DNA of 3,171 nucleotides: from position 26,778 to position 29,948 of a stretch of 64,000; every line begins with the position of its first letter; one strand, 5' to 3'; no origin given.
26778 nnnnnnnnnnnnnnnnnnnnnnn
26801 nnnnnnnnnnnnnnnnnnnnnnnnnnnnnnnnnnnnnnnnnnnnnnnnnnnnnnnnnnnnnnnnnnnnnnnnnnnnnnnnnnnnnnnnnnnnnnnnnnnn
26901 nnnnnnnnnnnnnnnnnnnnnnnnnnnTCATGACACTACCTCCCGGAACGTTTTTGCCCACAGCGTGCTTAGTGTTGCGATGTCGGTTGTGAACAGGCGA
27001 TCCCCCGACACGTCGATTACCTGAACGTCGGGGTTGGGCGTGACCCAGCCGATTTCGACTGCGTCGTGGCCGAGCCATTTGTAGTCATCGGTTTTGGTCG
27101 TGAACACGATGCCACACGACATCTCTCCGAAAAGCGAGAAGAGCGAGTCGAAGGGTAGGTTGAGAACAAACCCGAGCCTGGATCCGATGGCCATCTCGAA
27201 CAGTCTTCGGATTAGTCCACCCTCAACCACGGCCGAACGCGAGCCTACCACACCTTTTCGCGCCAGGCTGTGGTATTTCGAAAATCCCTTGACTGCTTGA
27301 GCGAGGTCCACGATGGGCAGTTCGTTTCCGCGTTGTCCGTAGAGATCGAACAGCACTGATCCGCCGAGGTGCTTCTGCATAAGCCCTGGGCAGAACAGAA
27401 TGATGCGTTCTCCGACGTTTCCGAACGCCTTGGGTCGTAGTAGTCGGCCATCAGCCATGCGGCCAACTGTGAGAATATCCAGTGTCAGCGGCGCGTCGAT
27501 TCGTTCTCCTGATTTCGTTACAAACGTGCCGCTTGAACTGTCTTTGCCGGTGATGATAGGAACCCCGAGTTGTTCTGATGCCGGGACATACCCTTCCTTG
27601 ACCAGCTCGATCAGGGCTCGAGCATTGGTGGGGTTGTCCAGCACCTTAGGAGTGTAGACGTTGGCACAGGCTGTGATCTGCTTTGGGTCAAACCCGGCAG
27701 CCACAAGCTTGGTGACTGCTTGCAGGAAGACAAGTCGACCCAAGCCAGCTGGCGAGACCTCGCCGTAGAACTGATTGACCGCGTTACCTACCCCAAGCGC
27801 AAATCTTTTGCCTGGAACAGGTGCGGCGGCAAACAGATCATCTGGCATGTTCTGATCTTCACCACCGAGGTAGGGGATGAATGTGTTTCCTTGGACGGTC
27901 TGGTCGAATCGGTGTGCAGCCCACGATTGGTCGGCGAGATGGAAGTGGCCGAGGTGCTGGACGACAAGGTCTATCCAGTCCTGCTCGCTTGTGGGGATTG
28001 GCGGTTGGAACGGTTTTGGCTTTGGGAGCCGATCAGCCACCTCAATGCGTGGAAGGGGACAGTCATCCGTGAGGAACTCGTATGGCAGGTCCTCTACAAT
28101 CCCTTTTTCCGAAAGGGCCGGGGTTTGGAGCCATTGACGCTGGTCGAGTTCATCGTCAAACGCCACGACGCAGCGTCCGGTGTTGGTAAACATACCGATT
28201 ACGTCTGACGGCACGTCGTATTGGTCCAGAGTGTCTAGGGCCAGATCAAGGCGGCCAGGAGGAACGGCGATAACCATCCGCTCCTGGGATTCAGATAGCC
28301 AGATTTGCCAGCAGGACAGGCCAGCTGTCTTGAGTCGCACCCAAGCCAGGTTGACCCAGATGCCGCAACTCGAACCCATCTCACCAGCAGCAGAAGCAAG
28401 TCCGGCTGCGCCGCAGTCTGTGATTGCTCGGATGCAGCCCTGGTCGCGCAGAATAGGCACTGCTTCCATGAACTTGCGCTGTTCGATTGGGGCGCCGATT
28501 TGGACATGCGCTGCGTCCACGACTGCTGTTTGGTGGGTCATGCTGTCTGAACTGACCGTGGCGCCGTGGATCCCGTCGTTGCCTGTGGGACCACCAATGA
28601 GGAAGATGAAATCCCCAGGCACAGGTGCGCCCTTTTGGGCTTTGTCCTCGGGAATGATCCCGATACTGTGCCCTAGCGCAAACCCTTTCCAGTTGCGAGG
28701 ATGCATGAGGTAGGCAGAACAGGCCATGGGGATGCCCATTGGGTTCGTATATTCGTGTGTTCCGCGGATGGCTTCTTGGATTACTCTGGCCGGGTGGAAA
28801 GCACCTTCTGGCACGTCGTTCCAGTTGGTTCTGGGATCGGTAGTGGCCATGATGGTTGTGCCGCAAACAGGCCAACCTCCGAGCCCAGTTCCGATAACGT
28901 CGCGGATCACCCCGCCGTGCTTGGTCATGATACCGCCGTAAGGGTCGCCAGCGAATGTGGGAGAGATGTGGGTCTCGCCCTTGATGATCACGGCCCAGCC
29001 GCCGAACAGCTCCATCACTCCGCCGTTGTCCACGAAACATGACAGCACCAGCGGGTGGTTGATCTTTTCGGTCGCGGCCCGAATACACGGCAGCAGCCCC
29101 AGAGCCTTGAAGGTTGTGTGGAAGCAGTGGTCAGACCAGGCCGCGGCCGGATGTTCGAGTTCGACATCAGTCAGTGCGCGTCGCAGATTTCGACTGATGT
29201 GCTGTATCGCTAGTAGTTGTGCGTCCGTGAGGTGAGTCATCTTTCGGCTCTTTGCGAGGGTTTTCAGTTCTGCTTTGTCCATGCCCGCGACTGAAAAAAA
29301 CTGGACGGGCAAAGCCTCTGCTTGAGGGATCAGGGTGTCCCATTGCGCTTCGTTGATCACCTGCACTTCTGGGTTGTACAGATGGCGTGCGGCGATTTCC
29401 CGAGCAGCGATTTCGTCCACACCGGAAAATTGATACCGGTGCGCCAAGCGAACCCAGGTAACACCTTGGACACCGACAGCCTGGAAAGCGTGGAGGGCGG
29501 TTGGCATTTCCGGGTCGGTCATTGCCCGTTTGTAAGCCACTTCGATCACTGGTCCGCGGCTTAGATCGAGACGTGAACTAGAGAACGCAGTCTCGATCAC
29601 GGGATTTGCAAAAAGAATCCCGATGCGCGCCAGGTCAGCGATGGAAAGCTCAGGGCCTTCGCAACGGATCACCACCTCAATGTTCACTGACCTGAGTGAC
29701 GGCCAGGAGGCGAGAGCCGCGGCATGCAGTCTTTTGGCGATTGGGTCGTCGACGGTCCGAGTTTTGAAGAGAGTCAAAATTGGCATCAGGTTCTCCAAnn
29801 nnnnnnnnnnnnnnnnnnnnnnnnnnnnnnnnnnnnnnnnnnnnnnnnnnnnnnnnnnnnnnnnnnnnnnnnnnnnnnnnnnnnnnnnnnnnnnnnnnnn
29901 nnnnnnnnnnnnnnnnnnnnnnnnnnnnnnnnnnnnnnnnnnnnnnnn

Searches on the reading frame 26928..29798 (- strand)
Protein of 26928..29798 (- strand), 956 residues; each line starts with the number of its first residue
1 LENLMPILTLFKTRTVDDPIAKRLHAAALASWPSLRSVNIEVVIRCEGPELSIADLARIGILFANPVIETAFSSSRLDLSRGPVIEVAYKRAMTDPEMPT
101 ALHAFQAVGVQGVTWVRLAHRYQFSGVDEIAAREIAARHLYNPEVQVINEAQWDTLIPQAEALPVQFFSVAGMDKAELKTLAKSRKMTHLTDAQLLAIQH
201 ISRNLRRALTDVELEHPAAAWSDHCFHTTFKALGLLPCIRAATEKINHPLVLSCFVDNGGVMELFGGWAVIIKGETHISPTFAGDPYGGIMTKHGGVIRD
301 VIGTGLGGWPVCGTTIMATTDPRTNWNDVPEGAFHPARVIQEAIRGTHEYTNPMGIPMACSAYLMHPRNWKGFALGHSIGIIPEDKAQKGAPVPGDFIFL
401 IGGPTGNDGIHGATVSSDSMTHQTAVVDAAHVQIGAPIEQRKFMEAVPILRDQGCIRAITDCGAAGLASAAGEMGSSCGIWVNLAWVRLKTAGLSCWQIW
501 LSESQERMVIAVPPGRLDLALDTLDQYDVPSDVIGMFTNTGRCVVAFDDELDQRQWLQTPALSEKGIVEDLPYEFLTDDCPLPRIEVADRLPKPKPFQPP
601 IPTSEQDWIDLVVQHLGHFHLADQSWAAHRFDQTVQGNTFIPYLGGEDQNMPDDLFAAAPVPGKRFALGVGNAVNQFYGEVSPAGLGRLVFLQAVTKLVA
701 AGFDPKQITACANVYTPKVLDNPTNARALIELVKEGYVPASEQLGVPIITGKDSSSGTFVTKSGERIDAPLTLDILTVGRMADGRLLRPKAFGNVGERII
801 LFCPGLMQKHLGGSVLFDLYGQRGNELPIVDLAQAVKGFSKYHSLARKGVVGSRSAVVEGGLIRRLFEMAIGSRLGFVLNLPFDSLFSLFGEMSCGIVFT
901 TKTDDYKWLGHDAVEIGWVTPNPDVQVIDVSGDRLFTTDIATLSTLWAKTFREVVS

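Call 46: search_protein_families(library=pfam, proteins=[window:26928-29798:-], max_evalue=0.0001)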
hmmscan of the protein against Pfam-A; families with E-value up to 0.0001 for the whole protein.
window:26928-29798:- (956 aa): 3 families
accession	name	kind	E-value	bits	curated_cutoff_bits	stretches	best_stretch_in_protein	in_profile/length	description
PF02769.27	AIRS_C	-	4.1e-28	98.9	23.1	1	394-545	2-153/156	AIR synthase related protein, C-terminal domain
PF00586.29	AIRS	-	3.1e-08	34.5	24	0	257-359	2-90/112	AIR synthase related protein, N-terminal domain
PF18072.6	FGAR-AT_linker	-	3.7e-07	31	26.6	1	185-227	7-49/50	Formylglycinamide ribonucleotide amidotransferase linker domain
